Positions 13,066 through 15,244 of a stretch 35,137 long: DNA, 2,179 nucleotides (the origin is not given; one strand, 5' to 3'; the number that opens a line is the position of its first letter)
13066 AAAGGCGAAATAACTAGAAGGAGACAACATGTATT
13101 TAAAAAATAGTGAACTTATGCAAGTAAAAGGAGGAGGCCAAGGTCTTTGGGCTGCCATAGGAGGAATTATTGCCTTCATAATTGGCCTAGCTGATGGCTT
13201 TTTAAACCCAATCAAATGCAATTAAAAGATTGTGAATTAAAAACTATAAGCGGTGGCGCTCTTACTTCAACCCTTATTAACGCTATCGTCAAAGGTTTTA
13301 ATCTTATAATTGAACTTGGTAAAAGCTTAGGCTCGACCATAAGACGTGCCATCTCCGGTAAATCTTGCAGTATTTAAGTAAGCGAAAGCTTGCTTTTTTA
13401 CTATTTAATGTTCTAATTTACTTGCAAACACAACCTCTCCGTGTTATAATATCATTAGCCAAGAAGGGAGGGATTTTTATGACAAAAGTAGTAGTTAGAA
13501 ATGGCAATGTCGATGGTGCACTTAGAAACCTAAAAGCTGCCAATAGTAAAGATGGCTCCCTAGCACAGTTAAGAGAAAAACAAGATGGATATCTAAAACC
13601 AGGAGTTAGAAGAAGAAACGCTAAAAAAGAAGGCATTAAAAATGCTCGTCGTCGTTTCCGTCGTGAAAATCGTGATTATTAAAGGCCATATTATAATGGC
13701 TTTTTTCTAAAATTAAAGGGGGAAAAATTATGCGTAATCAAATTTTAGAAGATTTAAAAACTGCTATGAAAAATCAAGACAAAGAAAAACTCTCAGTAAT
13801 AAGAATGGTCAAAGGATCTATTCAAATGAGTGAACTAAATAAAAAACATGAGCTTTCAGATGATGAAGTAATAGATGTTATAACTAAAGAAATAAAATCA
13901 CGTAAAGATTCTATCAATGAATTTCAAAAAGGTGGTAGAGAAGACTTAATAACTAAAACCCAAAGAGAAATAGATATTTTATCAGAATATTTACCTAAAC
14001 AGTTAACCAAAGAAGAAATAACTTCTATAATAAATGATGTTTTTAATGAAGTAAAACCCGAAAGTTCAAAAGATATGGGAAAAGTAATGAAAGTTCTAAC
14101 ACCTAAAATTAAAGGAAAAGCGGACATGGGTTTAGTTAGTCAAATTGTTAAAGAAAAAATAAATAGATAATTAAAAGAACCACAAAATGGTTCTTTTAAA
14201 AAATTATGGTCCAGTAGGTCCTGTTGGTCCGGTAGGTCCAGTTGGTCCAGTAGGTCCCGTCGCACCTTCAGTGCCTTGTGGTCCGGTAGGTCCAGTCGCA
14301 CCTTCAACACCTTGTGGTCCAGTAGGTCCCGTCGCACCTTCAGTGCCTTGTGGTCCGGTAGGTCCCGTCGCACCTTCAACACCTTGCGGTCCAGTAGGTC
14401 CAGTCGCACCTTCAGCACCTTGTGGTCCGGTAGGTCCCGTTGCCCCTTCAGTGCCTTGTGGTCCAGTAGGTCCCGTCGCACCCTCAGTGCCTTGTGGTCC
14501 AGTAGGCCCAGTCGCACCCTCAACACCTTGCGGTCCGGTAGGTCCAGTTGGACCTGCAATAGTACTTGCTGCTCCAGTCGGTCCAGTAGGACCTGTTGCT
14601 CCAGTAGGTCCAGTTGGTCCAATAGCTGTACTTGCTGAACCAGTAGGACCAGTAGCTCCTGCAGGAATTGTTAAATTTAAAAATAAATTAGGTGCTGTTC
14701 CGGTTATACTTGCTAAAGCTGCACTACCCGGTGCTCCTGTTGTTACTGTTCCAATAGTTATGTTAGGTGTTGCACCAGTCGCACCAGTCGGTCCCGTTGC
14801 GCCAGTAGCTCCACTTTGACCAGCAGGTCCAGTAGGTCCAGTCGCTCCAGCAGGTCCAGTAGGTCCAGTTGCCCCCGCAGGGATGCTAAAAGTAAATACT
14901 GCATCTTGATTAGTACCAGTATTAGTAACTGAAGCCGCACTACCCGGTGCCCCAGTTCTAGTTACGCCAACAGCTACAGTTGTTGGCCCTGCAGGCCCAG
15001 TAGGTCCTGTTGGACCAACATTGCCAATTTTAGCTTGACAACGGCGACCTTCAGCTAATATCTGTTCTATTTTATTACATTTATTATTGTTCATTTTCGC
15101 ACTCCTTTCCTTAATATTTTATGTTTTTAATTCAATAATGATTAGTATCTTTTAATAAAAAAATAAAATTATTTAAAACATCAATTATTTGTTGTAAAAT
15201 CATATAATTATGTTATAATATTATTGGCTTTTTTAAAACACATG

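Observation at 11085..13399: Unannotated pair of double-glycine-leader peptides behind a C39-peptidase ABC exporter: a compact, apparently novel two-peptide bacteriocin-like locus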

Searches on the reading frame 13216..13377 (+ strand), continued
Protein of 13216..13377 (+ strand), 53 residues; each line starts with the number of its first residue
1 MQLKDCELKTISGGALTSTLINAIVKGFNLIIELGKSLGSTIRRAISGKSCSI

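Call 52: find_encoding_contigs(protein=P0250, flank=8000, max_places=2)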
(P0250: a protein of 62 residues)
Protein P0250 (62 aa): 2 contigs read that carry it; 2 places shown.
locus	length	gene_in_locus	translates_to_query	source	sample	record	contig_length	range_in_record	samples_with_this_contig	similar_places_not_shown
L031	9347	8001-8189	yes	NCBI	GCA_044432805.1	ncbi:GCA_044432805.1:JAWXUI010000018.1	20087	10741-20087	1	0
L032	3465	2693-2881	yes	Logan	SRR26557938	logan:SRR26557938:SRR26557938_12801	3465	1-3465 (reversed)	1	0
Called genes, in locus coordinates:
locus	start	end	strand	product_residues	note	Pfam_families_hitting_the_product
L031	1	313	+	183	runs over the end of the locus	PF13353:Fer4_12, PF04055:Radical_SAM (weak)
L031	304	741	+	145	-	PF00692:dUTPase, PF22769:DCD (weak)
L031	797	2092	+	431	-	PF01464:SLT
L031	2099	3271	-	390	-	PF02388:FemAB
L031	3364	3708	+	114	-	PF14071:YlbD_coat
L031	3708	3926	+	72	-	PF14003:YlbE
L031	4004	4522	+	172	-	PF03602:Cons_hypoth95, PF05175:MTS, PF06325:PrmA (weak), PF02005:TRM (weak), PF02086:MethyltransfD12 (faint), PF13847:Methyltransf_31 (weak)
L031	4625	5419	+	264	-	PF12784:PDDEXK_2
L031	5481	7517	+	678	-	PF03412:Peptidase_C39, PF00664:ABC_membrane, PF00005:ABC_tran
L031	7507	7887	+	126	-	-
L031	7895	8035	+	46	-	-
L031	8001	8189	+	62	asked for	-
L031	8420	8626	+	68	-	PF01165:Ribosomal_S21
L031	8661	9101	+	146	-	PF09424:YqeY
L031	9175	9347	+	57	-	PF03033:Glyco_transf_28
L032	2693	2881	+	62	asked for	-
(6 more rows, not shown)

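Call 53: find_encoding_contigs(protein=P0281, flank=8000, max_places=2)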
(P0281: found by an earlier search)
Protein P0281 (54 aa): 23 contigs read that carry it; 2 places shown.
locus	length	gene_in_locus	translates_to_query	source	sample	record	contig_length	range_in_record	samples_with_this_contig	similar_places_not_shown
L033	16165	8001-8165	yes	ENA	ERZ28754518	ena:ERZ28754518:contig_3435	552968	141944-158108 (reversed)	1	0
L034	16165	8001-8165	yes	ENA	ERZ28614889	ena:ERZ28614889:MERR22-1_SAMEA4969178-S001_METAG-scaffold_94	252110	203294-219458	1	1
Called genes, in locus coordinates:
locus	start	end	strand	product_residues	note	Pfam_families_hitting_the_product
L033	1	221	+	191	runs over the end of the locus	PF01966:HD (weak)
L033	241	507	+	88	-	-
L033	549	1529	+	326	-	PF01522:Polysacc_deac_1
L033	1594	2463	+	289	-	-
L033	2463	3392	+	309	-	PF06144:DNA_pol3_delta, PF21694:DNA_pol3_delta_C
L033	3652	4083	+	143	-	-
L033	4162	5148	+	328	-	-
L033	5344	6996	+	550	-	PF03412:Peptidase_C39, PF00664:ABC_membrane, PF00005:ABC_tran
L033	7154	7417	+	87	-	PF00005:ABC_tran (faint)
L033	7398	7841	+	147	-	-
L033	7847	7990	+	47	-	-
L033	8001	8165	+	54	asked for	-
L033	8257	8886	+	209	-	PF00664:ABC_membrane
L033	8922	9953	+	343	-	PF02463:SMC_N, PF00005:ABC_tran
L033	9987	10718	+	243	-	PF01048:PNP_UDP_1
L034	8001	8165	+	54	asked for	-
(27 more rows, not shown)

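Call 68: search_dna_similar(query=window:13216-13374:+, collection=plasmids, mode=protein, max_evalue=1, max_rows=10)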
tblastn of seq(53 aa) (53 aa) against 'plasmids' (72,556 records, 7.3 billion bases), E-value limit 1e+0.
No match.

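Call 69: search_dna_similar(query=window:13216-13374:+, collection=phages, mode=protein, max_evalue=1, max_rows=10)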
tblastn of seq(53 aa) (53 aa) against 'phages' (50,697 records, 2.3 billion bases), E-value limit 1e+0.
No match.

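Call 71: predict_structure(alignment_id=A3)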
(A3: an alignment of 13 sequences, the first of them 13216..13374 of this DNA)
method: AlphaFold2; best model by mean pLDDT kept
length: 53 residues; sequences in the alignment: 13
mean_pLDDT: 69.7   pTM: 0.36
mean pLDDT of the five models: 69.7, 68.8, 68.6, 63.2, 62.4
residues with pLDDT >= 90: 0; 70-90: 24; 50-70: 26; < 50: 3
segments of 3 or more residues with pLDDT < 50: none
pLDDT, mean of each block of 10 residues (from residue 1): 60 65 84 82 65 48
secondary structure, 60 per line:
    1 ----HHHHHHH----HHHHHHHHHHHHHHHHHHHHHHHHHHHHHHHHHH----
elements in order: H5-11 H16-49
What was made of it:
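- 13216..13377 (+): Peptide B precursor, 53 aa. Leader 13216-13257; mature 39-aa cationic amphipathic peptide 13258-13374. Its start overlaps the end of A by 10 nt and has no Shine-Dalgarno sequence of its own, which implies translational coupling. AlphaFold2 predicts a helix over residues 16-49, pLDDT 70 (call 71).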

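Call 72: find_encoding_contigs(protein=P0140, flank=7000, max_places=1)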
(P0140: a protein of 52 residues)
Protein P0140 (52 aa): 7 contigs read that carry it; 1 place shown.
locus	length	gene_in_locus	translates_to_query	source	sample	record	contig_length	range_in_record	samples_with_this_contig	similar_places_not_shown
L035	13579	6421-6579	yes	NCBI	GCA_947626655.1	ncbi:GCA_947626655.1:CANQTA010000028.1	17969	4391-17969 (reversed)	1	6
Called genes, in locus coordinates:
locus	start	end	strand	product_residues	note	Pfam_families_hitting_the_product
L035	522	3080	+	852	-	PF03382:DUF285, PF13306:LRR_5 (faint), PF03382:DUF285, PF26094:HTH_TSHZ3 (faint), PF03382:DUF285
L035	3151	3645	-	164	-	PF12685:SpoIIIAH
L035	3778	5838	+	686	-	PF03412:Peptidase_C39, PF00664:ABC_membrane, PF00005:ABC_tran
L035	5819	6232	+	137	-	-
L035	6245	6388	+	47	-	-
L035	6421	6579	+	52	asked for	-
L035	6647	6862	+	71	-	PF01165:Ribosomal_S21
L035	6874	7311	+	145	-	PF09424:YqeY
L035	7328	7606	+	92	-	PF07873:YabP (weak)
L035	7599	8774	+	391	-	PF06898:YqfD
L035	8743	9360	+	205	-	PF04892:VanZ-LLP1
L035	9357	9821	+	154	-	PF02130:YbeY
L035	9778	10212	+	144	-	PF01219:DAGK_prokar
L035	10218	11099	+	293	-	PF00350:Dynamin_N (faint), PF01926:MMR_HSR1, PF02421:FeoB_N, PF02492:cobW (faint), PF03193:RsgA_GTPase (faint), PF04548:AIG1 (weak), PF00009:GTP_EFTU, PF07650:KH_2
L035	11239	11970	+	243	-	PF11967:RecO_N, PF02565:RecO_C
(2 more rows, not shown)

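Call 73: find_encoding_contigs(protein=P0165, flank=7000, max_places=1)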
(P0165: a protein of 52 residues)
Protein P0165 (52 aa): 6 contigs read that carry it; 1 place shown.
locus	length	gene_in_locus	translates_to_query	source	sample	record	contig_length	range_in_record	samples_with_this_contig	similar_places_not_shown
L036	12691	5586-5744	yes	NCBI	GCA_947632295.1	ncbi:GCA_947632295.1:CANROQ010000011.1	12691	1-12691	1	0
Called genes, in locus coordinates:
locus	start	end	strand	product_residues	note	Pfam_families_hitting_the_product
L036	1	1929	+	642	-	?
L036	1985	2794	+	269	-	-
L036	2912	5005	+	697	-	PF03412:Peptidase_C39, PF13529:Peptidase_C39_2 (weak), PF00664:ABC_membrane, PF00005:ABC_tran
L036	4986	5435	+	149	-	-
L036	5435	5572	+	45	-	-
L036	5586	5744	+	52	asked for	-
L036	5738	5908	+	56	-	-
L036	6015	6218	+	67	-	PF01165:Ribosomal_S21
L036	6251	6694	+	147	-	PF09424:YqeY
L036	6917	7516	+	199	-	PF00265:TK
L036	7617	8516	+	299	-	PF00005:ABC_tran, PF13304:AAA_21, PF13732:DrrA1-3_C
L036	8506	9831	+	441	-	PF12698:ABC2_membrane_3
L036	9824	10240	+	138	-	PF00581:Rhodanese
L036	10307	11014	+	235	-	PF02585:PIG-L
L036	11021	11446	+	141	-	PF04138:GtrA_DPMS_TM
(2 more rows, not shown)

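Call 78: list_cluster_members(proteins=[P0133, P0135, P0136, P0138, P0145, P0150, P0160, P0170, P0185, P0220])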
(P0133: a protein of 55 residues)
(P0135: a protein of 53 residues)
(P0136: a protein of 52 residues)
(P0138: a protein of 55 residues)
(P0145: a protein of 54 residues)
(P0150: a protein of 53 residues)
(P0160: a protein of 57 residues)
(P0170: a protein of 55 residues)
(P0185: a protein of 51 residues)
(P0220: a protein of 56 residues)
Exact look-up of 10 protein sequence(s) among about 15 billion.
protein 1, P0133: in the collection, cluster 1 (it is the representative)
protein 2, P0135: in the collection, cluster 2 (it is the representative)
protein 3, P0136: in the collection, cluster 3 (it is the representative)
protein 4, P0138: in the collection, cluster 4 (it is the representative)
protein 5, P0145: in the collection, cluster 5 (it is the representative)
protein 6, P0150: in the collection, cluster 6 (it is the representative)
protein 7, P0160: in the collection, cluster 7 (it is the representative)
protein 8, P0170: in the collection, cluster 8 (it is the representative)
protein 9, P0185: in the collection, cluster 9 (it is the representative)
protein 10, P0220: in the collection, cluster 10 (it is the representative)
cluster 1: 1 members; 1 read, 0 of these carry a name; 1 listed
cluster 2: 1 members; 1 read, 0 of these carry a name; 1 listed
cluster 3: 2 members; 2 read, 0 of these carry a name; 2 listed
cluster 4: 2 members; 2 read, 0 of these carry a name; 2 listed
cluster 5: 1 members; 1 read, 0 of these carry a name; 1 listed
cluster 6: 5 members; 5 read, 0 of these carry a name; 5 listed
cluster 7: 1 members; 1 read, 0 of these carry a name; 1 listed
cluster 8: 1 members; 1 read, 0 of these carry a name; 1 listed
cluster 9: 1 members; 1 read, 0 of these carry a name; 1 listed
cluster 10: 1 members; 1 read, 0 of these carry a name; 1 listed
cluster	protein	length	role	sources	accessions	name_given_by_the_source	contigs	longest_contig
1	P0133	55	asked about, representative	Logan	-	-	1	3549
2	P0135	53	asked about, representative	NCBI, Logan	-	-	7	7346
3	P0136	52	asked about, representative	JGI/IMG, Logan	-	-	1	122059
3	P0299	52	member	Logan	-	-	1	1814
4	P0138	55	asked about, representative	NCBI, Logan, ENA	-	-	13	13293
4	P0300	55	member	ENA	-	-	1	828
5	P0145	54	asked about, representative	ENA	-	-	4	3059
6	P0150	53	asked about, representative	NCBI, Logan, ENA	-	-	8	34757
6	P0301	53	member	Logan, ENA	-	-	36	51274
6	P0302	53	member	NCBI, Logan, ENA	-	-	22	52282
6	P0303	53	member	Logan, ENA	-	-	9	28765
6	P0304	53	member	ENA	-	-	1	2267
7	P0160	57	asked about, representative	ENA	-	-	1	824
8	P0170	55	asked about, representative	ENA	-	-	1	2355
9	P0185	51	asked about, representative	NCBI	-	-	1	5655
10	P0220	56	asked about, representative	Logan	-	-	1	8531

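Call 83: find_related_loci(query=A3, collection=metagenome_contigs, flank=5000)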
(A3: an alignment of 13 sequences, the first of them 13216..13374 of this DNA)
Query A3 (53 aa) in metagenome_contigs; peptide patterns used: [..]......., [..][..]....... (x = any residue, [..] = any of these).
213 stretches matched a pattern; 5 encode a relative of the query (tblastn E <= 1e-3); 5 distinct loci.
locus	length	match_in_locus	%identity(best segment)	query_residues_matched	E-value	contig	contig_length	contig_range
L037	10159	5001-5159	66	1-53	4e-19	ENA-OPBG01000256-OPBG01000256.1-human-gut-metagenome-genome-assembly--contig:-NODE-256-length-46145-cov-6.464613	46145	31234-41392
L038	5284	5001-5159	66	1-53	2e-18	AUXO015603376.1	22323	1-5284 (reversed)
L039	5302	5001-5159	60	1-53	3e-17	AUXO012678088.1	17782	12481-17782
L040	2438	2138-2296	57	1-53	1e-15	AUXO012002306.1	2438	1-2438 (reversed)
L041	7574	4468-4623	58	1-52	4e-15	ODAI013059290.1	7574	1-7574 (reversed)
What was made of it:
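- Tried and rejected: The narrow alignment gave only 5 loci (call 83), so the architecture statistics rest on 19 distinct loci.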

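Call 84: find_related_loci(query=A3, collection=viral_contigs, flank=5000)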
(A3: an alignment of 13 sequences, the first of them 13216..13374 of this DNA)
Query A3 (53 aa) in viral_contigs; peptide patterns used: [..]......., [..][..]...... (x = any residue, [..] = any of these).
36 stretches matched a pattern, but none encodes a relative of the query by tblastn (E <= 1e-3).
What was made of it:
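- It is absent from plasmids, phages and viral contigs (calls 68, 69, 84).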

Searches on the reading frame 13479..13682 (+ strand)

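Call 4: search_protein_families(library=pfam, proteins=[window:13479-13682:+], max_evalue=1)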
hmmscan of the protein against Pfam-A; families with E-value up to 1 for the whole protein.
window:13479-13682:+ (67 aa): 1 family
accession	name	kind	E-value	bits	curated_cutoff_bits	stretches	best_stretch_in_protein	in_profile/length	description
PF01165.25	Ribosomal_S21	-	6.3e-10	39.1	27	1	3-54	1-52/55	Ribosomal protein S21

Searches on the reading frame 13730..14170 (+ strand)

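Call 4: search_protein_families(library=pfam, proteins=[window:13730-14170:+], max_evalue=1)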
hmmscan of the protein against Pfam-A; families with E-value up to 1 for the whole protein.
window:13730-14170:+ (146 aa): 9 families
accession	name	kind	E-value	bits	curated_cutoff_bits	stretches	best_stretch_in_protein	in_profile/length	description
PF09424.15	YqeY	-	2.4e-53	180.5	27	1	3-143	2-142/143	Yqey-like protein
PF10198.14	Ada3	-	0.0063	17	24.5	1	7-60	46-99/127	Histone acetyltransferases subunit 3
PF11829.13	DUF3349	-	0.06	14.6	28.3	0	87-136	29-81/94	Protein of unknown function (DUF3349)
PF11598.13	COMP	-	0.079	13.8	23.9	1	3-19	14-30/45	Cartilage oligomeric matrix protein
PF08673.15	RsbU_N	-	0.084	13.5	25.5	1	86-124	28-66/75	Phosphoserine phosphatase RsbU, N-terminal domain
PF02637.23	GatB_Yqey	-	0.28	11.5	27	0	73-144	69-148/148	GatB domain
PF22652.1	DUF7006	-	0.48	11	27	1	33-56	64-88/112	Family of unknown function (DUF7006)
PF05087.17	Rota_VP2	-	0.49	8.9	25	1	8-126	13-139/890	Rotavirus VP2 protein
PF18323.6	CSN5_C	-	0.88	10.8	27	0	97-144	44-79/81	Cop9 signalosome subunit 5 C-terminal domain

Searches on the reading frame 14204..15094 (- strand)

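Call 4: search_protein_families(library=pfam, proteins=[window:14204-15094:-], max_evalue=1)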
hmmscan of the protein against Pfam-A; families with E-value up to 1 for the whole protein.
window:14204-15094:- (296 aa): 1 family
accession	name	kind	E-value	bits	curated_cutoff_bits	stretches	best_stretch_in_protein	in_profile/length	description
PF01391.23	Collagen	-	1.3e-23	83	27.2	1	74-107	4-37/60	Collagen triple helix repeat (20 copies)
